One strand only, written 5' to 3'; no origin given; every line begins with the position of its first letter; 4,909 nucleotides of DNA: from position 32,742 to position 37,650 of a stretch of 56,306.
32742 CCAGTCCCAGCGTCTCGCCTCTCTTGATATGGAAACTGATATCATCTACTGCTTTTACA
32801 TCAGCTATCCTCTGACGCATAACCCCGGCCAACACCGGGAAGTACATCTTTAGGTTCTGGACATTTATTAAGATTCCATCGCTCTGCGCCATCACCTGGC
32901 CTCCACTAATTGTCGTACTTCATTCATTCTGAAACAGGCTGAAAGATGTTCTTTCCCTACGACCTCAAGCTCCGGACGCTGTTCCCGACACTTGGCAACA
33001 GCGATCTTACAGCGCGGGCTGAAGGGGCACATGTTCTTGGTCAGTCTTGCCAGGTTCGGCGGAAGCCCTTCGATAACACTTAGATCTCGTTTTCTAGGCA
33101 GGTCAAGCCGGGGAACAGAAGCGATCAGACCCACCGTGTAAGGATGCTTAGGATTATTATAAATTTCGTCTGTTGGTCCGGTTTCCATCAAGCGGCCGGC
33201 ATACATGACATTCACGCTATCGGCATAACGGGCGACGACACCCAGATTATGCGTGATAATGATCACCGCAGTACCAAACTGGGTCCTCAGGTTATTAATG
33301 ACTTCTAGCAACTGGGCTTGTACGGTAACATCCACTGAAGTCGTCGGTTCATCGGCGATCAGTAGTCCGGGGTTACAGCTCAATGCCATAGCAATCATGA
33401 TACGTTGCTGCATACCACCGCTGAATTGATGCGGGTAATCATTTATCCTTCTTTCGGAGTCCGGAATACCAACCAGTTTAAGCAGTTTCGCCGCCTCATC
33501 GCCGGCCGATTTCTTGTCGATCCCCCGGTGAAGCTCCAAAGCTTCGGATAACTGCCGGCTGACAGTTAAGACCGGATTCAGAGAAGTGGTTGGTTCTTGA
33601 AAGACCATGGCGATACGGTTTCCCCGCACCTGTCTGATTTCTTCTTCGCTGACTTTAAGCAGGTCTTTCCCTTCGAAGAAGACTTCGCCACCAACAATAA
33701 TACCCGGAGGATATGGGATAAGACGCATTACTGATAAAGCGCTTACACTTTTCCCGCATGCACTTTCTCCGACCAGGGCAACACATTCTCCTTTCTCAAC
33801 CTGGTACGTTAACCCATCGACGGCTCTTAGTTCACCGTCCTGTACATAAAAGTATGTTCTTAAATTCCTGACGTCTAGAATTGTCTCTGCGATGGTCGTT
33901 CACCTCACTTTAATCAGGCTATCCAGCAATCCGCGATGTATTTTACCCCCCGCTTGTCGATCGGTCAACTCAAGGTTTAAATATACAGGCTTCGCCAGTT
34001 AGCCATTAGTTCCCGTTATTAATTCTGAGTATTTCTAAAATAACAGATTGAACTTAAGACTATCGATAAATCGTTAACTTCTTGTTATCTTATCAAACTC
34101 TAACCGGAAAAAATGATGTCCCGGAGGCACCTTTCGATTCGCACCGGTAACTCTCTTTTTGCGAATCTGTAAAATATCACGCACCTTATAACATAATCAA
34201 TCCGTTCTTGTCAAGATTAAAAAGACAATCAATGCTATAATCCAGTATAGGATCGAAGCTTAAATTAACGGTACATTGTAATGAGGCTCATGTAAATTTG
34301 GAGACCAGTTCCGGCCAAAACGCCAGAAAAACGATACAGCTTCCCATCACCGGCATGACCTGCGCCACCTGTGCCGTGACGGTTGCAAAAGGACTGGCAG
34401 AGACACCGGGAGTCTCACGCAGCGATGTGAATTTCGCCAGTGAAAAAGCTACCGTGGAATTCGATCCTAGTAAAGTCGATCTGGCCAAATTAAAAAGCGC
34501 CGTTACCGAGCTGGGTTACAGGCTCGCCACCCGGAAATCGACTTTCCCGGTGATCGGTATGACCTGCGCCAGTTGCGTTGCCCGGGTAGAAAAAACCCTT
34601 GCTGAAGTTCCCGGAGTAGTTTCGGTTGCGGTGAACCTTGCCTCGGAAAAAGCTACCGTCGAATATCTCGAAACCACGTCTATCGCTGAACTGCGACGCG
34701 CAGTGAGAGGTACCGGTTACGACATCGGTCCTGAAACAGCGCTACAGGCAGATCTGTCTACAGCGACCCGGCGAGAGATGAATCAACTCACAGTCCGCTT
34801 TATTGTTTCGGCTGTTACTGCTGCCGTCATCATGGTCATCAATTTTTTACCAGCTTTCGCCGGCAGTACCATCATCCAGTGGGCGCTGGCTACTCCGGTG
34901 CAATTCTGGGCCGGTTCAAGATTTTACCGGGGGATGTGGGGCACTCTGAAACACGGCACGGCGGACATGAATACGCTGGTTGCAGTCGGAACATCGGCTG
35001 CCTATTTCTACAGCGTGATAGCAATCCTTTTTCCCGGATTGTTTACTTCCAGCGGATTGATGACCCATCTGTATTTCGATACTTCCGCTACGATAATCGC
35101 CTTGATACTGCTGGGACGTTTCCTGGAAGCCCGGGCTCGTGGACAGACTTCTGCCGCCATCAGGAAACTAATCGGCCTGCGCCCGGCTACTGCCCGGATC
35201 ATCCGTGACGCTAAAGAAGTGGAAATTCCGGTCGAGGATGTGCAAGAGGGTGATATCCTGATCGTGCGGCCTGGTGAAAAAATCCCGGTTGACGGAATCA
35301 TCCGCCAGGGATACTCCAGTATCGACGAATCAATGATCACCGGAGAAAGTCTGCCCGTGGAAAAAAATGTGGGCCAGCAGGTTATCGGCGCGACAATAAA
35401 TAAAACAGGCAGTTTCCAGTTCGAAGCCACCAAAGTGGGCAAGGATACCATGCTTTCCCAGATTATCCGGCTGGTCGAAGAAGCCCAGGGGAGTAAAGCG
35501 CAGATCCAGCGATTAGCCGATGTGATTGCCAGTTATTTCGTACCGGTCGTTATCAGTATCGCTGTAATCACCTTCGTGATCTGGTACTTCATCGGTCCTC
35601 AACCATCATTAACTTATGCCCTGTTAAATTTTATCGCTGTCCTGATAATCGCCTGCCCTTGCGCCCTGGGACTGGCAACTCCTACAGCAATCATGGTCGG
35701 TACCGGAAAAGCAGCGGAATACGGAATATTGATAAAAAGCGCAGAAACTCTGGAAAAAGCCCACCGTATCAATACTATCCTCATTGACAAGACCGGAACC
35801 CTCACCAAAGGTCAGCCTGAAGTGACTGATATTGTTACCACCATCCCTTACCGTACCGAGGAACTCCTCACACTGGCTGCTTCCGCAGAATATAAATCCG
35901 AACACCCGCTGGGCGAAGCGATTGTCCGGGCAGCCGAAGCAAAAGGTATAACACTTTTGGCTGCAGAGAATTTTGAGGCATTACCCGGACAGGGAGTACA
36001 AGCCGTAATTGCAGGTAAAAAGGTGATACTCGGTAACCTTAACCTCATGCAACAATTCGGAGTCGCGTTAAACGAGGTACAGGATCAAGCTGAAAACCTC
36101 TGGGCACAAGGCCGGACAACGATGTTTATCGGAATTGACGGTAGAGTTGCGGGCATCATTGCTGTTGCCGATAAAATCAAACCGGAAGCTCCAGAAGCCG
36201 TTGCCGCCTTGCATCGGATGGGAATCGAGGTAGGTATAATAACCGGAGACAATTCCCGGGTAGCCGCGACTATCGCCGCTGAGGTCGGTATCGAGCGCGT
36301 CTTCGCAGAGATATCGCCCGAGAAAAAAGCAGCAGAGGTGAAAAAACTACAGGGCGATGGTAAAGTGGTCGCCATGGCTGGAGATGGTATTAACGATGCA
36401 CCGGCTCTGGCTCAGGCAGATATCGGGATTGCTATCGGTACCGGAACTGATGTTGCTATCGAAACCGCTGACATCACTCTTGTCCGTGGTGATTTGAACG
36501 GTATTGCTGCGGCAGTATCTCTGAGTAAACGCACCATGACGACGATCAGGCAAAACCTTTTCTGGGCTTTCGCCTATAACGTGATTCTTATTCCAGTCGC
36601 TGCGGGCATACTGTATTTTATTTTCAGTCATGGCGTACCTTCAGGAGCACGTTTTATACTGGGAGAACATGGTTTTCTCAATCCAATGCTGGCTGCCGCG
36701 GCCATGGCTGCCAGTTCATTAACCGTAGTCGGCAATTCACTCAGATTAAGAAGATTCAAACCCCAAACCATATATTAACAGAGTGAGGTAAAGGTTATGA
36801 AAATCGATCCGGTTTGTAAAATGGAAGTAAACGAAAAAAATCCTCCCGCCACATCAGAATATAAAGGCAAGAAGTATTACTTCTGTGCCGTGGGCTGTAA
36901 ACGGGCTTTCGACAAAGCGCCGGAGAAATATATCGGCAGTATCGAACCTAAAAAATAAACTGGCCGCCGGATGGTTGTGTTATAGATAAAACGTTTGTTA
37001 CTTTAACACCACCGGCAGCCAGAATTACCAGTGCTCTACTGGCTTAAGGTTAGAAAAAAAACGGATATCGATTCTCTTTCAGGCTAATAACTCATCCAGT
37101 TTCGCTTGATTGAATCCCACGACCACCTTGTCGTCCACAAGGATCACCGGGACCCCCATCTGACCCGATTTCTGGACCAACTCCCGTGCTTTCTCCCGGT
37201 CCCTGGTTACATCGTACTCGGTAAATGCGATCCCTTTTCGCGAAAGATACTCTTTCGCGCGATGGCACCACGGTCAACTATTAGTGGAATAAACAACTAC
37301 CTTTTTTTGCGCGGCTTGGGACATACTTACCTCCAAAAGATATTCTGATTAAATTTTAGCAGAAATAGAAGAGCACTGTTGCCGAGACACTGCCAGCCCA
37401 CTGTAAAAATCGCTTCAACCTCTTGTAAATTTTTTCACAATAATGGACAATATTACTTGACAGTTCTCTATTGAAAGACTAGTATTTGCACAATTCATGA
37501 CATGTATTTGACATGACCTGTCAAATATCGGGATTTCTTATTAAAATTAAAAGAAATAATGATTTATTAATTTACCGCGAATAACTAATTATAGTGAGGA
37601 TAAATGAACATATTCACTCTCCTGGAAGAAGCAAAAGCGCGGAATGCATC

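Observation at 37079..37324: Candidate selenoprotein: glutaredoxin-like ORF with TGA replacing the first Cys of CPWC, followed by a SECIS-like hairpin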

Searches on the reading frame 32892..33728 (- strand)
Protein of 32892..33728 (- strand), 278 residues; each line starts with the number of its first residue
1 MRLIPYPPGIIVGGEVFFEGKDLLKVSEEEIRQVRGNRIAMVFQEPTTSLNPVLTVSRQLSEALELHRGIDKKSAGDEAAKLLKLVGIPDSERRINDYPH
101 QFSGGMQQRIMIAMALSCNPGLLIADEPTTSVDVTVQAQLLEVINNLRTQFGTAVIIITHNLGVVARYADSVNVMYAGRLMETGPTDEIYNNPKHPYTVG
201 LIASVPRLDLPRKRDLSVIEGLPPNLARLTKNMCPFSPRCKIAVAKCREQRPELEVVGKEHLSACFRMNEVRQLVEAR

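Call 54: search_protein_families(library=pfam, proteins=[window:32892-33728:-], max_evalue=0.00001)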
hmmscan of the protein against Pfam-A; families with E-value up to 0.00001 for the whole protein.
window:32892-33728:- (278 aa): 3 families
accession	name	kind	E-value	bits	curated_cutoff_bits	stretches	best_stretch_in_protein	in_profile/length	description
PF00005.33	ABC_tran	-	7.9e-19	69.1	25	1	13-130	39-137/137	ABC transporter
PF08352.17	oligo_HPY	-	1.7e-18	67.2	27.1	1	181-247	1-65/65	Oligopeptide/dipeptide transporter, C-terminal region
PF13304.12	AAA_21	-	3e-07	31.2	27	1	92-165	228-303/304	AAA domain, putative AbiEii toxin, Type IV TA system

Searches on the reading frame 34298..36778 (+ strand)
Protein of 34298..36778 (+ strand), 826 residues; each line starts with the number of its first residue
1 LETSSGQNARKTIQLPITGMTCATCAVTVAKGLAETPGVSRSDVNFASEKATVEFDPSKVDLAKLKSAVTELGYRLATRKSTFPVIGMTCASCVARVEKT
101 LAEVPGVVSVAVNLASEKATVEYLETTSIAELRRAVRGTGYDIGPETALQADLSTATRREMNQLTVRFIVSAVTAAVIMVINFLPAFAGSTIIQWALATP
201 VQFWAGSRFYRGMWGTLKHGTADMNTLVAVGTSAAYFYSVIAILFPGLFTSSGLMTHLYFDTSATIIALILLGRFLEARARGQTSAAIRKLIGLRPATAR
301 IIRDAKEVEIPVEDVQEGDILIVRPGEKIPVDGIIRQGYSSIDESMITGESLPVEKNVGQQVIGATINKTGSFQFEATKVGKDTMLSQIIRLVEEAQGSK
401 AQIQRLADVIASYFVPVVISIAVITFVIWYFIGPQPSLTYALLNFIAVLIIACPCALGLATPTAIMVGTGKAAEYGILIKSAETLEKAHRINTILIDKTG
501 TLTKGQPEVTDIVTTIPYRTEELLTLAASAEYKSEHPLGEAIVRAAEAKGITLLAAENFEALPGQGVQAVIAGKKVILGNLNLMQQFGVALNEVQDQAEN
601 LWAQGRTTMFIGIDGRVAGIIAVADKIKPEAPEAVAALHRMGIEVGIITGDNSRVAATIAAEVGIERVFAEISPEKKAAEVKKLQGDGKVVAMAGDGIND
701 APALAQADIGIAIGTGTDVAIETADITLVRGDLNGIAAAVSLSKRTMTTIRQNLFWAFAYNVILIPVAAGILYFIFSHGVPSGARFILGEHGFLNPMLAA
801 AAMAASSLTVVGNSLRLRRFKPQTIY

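Call 54: search_protein_families(library=pfam, proteins=[window:34298-36778:+], max_evalue=0.00001)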
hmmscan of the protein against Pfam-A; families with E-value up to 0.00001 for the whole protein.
window:34298-36778:+ (826 aa): 3 families
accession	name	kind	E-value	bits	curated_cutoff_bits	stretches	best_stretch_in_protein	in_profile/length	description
PF00122.25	E1-E2_ATPase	-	9.2e-63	211.5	28.1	1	294-474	2-180/181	E1-E2 ATPase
PF00702.32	Hydrolase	-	1.3e-37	130.5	26.4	1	491-708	1-191/191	haloacid dehalogenase-like hydrolase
PF00403.32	HMA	-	2.3e-34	118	24.8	2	82-142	1-62/62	Heavy-metal-associated domain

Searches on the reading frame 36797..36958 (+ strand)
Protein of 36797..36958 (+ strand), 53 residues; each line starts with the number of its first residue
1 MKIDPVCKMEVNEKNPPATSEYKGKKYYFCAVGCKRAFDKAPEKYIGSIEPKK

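Call 54: search_protein_families(library=pfam, proteins=[window:36797-36958:+], max_evalue=0.00001)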
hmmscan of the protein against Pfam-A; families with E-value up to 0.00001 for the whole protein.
window:36797-36958:+ (53 aa): 1 family
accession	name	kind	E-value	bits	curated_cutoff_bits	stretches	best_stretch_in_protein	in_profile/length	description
PF04945.19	YHS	-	3e-16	59.6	30.3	1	3-47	2-45/47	YHS domain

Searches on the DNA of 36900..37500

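Call 53: search_rna_families(source=window, start=36900, end=37500, threshold=evalue, max_evalue=10)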
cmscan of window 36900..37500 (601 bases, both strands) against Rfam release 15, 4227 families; matches with E-value up to 10: 5.
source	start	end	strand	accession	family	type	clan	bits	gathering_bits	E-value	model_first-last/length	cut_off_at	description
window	36951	37029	-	RF03348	mir-667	Gene; miRNA;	-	20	70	0.59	1-92/92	no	mir-667 microRNA precursor family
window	36959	37003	-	RF01089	PK-repBA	Cis-reg;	-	14.7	45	1.6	1-124/124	no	Pseudoknot of the regulatory region of the repBA gene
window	37049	37204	-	RF01969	RMST_8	Gene; lncRNA;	-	12.8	80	8.3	1-143/143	no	Rhabdomyosarcoma 2 associated transcript conserved region 8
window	37279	37367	+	RF01637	ceN47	Gene; snRNA; snoRNA; CD-box;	-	12.4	35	5.2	1-155/155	no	Nematode snoRNA ceN47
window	37243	37316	-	RF02777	OppA_thermometer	Cis-reg; thermoregulator;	-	9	290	6.9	1-304/304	no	OppA 5' UTR thermometer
